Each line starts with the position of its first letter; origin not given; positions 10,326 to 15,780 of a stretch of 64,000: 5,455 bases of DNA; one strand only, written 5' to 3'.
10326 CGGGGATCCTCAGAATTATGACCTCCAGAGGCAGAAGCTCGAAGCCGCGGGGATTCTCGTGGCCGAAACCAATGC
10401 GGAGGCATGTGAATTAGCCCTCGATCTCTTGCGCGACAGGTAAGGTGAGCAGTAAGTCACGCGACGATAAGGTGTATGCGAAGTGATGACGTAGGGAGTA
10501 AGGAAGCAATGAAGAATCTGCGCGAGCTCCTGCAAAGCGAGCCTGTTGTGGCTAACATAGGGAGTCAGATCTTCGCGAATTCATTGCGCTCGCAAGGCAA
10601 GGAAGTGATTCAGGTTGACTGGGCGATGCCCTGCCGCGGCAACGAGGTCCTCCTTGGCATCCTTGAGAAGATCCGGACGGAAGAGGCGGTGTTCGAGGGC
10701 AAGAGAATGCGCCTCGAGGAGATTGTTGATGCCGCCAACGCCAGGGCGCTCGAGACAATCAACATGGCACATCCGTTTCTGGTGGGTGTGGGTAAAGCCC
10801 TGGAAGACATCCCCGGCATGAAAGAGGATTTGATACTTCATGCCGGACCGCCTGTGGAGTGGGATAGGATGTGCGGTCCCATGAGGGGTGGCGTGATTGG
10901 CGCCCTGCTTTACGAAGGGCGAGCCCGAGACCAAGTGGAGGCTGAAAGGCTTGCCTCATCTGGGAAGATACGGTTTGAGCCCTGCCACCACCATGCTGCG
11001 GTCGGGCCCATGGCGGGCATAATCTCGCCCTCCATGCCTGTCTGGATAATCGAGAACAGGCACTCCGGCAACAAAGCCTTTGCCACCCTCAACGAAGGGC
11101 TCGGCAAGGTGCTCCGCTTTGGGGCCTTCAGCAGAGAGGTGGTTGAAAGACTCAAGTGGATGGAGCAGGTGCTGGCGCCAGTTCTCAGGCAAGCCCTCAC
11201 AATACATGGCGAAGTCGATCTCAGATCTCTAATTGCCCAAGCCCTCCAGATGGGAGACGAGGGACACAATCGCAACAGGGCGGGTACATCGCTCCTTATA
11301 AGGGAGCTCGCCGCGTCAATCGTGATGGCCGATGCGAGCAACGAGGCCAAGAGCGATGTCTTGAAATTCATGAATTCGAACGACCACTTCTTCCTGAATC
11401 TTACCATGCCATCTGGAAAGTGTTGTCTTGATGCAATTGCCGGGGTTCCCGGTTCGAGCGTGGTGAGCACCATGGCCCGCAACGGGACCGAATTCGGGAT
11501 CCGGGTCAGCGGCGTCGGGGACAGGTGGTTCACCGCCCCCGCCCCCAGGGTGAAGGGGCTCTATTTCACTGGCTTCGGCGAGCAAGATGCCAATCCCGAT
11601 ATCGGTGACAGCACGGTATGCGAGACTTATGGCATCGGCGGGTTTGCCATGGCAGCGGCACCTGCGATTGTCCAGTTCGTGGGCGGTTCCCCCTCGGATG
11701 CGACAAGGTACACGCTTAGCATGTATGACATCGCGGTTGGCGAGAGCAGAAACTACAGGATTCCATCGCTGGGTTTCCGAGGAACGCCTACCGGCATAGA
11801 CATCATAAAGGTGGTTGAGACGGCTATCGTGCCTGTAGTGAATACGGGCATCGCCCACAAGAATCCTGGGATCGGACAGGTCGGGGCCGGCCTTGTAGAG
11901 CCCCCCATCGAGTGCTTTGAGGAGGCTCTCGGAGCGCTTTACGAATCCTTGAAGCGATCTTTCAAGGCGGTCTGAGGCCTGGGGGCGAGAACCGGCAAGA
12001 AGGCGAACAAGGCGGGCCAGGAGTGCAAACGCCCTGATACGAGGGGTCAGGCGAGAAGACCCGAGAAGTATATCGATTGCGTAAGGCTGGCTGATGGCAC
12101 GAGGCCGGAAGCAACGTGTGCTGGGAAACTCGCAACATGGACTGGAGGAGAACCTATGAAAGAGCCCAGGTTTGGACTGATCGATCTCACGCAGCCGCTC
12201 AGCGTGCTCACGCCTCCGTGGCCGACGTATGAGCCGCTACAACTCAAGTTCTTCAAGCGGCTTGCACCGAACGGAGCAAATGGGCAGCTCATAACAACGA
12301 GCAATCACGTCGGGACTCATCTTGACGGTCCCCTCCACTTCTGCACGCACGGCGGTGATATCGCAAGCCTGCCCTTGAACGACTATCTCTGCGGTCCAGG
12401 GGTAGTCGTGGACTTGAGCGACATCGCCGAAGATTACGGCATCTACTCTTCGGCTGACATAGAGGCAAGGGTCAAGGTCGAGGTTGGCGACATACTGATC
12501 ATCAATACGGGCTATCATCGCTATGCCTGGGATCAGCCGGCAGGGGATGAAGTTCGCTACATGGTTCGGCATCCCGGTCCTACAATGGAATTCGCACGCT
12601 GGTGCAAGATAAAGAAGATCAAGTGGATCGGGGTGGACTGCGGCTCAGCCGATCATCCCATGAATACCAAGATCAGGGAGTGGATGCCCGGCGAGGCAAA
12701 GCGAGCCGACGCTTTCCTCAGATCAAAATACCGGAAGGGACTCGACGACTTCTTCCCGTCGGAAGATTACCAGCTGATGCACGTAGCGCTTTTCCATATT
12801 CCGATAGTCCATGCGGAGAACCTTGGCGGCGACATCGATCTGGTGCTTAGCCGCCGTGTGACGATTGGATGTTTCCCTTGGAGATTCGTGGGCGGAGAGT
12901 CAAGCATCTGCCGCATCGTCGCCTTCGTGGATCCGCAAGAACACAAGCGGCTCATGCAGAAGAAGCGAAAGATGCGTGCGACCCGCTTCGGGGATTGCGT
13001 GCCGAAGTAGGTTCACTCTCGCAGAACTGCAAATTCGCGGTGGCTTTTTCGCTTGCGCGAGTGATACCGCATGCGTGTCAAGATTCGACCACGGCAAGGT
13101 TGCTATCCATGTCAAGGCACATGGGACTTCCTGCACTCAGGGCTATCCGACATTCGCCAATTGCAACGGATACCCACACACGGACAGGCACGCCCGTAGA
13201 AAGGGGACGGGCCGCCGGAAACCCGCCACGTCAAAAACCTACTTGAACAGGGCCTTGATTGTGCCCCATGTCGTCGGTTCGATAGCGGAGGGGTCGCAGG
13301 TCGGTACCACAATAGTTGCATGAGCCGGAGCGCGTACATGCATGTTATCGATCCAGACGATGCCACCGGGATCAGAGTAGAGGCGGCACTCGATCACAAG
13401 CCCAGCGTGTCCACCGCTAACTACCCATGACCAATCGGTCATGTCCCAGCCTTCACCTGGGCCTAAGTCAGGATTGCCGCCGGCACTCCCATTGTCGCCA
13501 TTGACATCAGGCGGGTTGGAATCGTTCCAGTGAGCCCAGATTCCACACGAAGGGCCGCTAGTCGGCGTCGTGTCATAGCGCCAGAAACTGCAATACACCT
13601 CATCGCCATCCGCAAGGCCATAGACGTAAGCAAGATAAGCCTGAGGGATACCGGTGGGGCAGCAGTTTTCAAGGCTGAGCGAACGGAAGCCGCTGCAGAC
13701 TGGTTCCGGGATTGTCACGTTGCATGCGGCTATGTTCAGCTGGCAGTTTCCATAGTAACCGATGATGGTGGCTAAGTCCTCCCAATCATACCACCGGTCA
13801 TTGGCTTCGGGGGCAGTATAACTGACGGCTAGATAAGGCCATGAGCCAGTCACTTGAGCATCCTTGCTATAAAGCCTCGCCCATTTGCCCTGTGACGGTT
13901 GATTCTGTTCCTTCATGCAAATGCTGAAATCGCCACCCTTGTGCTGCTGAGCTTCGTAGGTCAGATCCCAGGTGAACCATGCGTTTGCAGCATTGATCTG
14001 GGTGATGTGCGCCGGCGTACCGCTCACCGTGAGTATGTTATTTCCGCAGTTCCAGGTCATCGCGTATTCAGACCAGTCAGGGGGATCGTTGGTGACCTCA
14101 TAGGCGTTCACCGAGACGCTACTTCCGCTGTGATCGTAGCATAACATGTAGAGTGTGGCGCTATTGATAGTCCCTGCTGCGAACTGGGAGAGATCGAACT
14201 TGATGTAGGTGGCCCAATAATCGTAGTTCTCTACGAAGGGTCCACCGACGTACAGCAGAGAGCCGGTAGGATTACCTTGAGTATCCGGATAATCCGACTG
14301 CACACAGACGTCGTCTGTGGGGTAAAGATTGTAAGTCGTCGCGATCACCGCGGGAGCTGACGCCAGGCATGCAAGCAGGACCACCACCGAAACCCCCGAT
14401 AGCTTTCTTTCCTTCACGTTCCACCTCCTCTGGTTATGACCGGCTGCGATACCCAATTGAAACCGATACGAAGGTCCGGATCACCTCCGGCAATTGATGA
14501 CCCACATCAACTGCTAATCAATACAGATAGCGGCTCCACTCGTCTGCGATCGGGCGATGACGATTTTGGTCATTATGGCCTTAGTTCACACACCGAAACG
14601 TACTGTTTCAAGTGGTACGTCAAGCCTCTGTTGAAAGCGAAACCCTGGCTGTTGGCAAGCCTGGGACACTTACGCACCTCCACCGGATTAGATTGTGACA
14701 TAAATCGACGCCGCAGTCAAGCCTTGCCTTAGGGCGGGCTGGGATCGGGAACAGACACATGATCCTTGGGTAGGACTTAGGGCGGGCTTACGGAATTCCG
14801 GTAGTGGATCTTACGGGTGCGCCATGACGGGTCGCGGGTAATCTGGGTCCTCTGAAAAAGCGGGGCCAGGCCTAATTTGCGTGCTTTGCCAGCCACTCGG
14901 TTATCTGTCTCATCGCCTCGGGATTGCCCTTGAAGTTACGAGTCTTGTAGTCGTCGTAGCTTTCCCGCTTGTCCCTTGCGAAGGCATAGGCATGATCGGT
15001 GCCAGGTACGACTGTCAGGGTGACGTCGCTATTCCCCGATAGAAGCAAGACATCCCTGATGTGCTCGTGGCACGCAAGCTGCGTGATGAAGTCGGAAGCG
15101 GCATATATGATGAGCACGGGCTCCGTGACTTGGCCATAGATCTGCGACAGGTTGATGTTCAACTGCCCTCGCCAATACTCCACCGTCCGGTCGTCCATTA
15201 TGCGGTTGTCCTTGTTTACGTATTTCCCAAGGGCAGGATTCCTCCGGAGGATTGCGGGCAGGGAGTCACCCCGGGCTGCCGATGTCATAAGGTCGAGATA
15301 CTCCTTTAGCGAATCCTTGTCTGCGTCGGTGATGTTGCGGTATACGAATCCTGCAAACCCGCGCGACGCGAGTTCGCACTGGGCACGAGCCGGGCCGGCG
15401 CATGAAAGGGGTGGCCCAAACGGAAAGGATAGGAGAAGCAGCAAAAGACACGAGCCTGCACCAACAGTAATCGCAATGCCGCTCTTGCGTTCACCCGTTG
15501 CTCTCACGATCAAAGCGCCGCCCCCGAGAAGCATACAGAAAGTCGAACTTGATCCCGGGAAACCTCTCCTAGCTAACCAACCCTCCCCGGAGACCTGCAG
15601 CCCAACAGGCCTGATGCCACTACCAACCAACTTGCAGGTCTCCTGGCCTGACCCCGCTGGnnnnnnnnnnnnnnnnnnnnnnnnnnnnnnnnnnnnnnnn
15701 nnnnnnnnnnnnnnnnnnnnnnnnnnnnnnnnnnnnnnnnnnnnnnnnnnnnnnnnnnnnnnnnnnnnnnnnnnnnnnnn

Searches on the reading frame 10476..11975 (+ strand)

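Call 49: search_protein_families(library=pfam, proteins=[window:10476-11975:+], max_evalue=0.00001)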
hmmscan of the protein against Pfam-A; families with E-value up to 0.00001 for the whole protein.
window:10476-11975:+ (499 aa): 1 family
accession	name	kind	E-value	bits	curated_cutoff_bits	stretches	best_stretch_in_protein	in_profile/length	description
PF06545.17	AllG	-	2.7e-102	341.3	27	1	165-379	1-215/215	Oxamate carbamoyltransferase subunit AllG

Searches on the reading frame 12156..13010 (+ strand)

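Call 49: search_protein_families(library=pfam, proteins=[window:12156-13010:+], max_evalue=0.00001)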
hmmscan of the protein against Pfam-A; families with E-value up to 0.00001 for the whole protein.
window:12156-13010:+ (284 aa): 1 family
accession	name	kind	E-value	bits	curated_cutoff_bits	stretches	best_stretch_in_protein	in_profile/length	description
PF04199.19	Cyclase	-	3.8e-33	115.1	23.1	1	9-167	1-142/142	Putative cyclase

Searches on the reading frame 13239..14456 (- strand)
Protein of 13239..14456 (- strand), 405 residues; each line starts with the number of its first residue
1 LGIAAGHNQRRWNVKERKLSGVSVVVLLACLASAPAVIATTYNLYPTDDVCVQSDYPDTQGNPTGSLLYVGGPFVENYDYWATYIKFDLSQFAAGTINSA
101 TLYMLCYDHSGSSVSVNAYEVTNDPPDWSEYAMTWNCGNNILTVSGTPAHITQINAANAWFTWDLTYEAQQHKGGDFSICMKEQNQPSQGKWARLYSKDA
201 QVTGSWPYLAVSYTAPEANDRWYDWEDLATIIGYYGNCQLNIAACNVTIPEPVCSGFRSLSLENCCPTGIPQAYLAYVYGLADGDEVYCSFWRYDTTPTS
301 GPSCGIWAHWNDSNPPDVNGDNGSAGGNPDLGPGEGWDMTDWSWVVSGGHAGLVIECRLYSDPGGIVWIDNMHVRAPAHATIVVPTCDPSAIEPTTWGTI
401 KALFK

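Call 3: search_protein_families(library=pfam, proteins=[window:13239-14456:-], max_evalue=1)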
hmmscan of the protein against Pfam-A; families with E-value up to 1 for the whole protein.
window:13239-14456:- (405 aa): 2 families
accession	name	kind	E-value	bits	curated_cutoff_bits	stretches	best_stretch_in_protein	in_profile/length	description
PF24517.2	CBM96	-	4.5e-16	59.6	26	1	42-202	3-155/164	Carbohydrate-binding module family 96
PF06848.17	Disaggr_repeat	-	0.053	13.6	33.9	1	84-138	31-86/179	Disaggregatase related repeat domain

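Call 4: search_protein_families(library=ncbifam, proteins=[window:13239-14456:-], max_evalue=1)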
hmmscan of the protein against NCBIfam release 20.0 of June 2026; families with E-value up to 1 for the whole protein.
window:13239-14456:- (405 aa): 1 family
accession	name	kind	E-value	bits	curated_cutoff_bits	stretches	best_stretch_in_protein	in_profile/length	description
NF033679.1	DNRLRE_dom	domain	8.1e-20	71.5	34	1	48-211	1-163/164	DNRLRE domain-containing protein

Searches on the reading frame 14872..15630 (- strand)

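Call 3: search_protein_families(library=pfam, proteins=[window:14872-15630:-], max_evalue=1)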
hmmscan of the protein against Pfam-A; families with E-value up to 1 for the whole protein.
window:14872-15630:- (252 aa): 2 families
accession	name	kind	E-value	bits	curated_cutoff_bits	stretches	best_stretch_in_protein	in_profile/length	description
PF01738.24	DLH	-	0.00038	20.6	21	1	147-231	122-203/217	Dienelactone hydrolase family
PF12146.15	Hydrolase_4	-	0.24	11.1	27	1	122-214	142-233/239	Serine aminopeptidase, S33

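Call 4: search_protein_families(library=ncbifam, proteins=[window:14872-15630:-], max_evalue=1)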
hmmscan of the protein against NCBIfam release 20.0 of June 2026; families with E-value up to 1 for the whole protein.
window:14872-15630:- (252 aa): 2 families
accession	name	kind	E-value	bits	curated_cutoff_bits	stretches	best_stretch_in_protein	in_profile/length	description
NF041096.1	esterase_EstD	equivalog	0.057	12.4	600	1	99-248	277-418/421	esterase EstD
NF058580.1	lipase_V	equivalog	0.13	11.9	300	1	137-195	150-208/230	EstV family lipase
